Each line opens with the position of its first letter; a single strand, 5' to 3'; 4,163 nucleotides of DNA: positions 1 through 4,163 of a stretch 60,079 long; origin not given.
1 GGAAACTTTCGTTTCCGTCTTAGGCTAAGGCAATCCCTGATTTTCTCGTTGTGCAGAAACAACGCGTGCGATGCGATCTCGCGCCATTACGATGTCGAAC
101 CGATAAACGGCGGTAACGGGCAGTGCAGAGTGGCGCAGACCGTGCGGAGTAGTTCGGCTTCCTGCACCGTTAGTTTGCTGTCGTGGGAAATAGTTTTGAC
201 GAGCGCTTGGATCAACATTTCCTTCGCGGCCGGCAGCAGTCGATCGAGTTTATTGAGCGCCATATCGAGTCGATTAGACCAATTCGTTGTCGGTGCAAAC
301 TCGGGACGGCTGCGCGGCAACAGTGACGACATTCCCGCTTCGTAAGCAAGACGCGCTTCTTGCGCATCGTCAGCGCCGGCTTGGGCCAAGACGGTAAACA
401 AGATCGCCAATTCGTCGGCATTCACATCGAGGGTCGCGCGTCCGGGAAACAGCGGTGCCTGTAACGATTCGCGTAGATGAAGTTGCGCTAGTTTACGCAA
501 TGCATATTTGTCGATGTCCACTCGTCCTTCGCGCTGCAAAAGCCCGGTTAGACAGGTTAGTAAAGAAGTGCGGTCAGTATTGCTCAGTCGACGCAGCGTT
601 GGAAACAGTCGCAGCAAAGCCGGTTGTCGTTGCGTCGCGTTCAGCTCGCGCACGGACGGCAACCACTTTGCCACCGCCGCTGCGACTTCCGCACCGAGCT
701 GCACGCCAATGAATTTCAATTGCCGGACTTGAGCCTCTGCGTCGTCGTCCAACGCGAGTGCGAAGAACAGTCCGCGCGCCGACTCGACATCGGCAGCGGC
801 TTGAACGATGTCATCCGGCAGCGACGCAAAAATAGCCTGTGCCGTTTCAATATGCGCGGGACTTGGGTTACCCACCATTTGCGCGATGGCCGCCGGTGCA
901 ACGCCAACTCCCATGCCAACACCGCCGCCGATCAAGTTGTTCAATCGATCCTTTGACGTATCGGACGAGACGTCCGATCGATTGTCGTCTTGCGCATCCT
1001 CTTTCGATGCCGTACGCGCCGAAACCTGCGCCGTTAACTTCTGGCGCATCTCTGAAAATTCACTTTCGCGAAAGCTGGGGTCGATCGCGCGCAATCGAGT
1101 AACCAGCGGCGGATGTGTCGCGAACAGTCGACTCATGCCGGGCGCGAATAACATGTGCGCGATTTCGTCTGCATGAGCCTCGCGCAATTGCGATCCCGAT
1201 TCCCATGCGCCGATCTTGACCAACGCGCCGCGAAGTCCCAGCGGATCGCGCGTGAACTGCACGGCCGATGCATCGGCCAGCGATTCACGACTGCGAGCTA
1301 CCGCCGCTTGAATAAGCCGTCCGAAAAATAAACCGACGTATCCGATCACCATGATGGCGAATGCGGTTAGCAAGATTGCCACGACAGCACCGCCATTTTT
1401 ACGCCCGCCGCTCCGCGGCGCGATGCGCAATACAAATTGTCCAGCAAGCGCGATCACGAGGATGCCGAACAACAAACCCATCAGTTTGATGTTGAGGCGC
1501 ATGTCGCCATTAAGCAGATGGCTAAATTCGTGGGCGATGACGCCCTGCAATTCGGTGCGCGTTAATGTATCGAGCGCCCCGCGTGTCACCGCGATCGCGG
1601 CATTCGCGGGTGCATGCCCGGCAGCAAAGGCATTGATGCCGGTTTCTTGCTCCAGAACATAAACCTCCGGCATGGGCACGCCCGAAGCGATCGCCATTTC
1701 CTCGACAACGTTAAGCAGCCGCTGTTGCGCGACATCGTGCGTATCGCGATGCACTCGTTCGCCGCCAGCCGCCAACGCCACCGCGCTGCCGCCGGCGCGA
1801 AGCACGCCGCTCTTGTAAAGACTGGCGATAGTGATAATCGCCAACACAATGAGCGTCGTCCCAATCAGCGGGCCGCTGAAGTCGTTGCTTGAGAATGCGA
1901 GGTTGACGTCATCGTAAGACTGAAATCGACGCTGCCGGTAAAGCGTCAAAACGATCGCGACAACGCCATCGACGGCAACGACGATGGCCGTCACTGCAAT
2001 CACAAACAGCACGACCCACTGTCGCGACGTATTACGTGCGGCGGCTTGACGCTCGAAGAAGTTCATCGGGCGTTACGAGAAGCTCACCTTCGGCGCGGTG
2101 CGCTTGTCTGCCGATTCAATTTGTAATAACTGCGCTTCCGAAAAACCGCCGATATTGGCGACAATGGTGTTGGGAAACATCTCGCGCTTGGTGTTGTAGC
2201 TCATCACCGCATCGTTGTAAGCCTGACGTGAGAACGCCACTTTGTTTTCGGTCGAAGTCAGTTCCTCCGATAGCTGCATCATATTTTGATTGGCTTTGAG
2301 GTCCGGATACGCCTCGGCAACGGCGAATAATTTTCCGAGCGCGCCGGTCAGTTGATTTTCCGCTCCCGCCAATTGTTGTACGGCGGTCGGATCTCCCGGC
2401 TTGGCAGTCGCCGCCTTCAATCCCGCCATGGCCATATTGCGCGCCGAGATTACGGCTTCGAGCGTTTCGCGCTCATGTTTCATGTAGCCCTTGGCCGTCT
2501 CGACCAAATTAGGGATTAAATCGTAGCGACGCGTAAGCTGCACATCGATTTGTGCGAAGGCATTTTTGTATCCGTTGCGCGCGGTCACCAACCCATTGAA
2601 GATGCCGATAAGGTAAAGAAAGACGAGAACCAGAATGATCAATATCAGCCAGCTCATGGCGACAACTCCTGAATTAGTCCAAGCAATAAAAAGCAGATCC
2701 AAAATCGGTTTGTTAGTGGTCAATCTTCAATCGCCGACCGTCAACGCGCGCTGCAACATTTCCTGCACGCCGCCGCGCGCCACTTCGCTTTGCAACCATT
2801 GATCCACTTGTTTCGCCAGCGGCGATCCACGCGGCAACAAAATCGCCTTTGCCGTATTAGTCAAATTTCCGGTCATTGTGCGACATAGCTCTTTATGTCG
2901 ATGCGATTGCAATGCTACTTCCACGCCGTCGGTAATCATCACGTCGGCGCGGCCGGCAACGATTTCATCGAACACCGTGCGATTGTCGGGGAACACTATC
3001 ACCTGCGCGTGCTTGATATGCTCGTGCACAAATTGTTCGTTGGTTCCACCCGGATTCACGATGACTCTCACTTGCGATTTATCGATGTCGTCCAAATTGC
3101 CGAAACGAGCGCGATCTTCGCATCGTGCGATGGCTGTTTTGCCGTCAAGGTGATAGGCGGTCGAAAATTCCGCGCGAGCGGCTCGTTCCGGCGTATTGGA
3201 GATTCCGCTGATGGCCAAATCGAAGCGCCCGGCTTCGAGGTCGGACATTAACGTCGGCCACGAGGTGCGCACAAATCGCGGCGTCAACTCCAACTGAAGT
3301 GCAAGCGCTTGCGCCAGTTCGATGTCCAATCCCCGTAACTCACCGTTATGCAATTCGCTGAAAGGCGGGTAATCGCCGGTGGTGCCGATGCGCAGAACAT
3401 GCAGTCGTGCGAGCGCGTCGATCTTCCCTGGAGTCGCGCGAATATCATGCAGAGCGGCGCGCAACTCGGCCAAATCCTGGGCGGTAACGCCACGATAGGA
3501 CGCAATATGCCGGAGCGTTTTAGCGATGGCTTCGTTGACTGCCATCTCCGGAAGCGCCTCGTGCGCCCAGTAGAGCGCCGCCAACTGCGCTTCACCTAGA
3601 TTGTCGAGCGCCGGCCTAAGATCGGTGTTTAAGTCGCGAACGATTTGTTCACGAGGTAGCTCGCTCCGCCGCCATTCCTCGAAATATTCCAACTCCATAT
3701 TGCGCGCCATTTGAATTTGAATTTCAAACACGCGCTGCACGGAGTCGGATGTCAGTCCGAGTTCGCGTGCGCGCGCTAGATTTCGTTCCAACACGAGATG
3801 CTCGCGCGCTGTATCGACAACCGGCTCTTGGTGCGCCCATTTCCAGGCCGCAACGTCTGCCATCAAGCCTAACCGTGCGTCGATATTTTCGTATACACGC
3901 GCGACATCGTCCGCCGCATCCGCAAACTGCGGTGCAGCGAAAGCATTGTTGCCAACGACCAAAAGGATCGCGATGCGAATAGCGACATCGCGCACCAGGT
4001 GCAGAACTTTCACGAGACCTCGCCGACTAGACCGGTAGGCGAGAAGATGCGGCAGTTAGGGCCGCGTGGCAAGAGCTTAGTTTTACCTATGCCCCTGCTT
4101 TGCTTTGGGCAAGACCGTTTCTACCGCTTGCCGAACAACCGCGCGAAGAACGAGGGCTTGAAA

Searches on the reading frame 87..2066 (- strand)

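Call 65: search_protein_families(library=pfam, proteins=[window:87-2066:-], max_evalue=0.0001)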
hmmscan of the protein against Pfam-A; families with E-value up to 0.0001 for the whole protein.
window:87-2066:- (659 aa): 1 family
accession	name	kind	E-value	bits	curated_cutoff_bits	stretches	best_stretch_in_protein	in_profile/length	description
PF01435.24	Peptidase_M48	-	2.5e-29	102.8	20.3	1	114-329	4-183/186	Peptidase family M48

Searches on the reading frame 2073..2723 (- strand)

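Call 65: search_protein_families(library=pfam, proteins=[window:2073-2723:-], max_evalue=0.0001)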
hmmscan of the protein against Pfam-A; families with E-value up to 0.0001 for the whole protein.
window:2073-2723:- (216 aa): 1 family
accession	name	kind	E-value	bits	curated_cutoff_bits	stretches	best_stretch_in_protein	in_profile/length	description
PF04011.17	LemA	-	1.1e-58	197.7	26.2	1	55-215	1-149/149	LemA family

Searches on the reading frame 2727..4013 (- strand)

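Call 65: search_protein_families(library=pfam, proteins=[window:2727-4013:-], max_evalue=0.0001)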
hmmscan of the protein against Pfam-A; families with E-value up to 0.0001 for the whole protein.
window:2727-4013:- (428 aa): 2 families
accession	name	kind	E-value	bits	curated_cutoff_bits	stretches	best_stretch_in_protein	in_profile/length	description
PF00497.25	SBP_bac_3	-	2.7e-25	89.1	26.4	1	207-422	1-128/132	Bacterial extracellular solute-binding proteins, family 3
PF01817.26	CM_2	-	1.6e-10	41.5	27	1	43-107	15-79/80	Chorismate mutase type II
